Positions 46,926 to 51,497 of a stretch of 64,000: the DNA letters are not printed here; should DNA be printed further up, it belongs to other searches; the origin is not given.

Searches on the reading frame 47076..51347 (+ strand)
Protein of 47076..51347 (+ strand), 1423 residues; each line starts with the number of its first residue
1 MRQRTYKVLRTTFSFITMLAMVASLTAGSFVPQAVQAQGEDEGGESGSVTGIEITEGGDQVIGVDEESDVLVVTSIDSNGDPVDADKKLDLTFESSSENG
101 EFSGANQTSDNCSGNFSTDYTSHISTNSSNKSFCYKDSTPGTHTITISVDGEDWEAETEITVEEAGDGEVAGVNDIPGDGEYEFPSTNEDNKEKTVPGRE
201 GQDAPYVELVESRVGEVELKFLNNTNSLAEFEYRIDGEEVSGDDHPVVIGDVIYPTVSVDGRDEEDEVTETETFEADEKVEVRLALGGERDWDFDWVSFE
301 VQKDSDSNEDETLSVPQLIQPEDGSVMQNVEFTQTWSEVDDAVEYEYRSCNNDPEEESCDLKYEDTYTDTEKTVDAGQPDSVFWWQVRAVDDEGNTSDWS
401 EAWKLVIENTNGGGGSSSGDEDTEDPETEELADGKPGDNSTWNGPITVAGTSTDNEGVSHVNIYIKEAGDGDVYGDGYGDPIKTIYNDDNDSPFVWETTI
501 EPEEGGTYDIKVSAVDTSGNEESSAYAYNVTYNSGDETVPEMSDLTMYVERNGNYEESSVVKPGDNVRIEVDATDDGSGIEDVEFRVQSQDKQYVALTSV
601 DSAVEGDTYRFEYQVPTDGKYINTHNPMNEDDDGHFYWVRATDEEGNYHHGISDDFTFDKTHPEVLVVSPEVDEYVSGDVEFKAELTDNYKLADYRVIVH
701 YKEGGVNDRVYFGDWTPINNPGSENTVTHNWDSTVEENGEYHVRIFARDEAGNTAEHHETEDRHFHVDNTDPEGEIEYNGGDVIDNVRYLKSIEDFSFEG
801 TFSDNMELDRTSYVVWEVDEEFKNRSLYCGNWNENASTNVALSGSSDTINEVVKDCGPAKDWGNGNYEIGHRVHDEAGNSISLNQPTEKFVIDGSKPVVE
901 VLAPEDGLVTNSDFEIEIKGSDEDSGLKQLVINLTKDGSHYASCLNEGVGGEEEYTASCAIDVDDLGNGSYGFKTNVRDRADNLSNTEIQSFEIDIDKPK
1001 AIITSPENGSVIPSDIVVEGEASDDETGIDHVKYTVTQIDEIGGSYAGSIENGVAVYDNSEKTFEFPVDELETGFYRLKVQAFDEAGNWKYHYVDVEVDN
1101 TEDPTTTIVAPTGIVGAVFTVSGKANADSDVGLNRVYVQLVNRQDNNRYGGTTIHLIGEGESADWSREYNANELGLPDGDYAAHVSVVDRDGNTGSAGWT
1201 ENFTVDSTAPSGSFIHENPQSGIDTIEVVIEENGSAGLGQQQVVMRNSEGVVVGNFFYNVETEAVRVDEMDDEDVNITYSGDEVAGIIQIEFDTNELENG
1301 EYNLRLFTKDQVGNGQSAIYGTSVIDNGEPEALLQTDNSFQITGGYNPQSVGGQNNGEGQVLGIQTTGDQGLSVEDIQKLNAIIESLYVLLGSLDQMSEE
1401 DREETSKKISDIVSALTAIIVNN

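Call 47: search_protein_families(library=ncbifam, proteins=[window:47076-51347:+], max_evalue=0.00001)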
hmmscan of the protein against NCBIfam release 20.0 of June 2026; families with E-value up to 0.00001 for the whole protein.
window:47076-51347:+ (1423 aa): 1 family
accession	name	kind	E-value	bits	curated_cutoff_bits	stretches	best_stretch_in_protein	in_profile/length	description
NF047446.1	barrel_OmpL47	domain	1.1e-08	35.4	40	0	567-600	6-37/68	OmpL47-type beta-barrel domain-containing protein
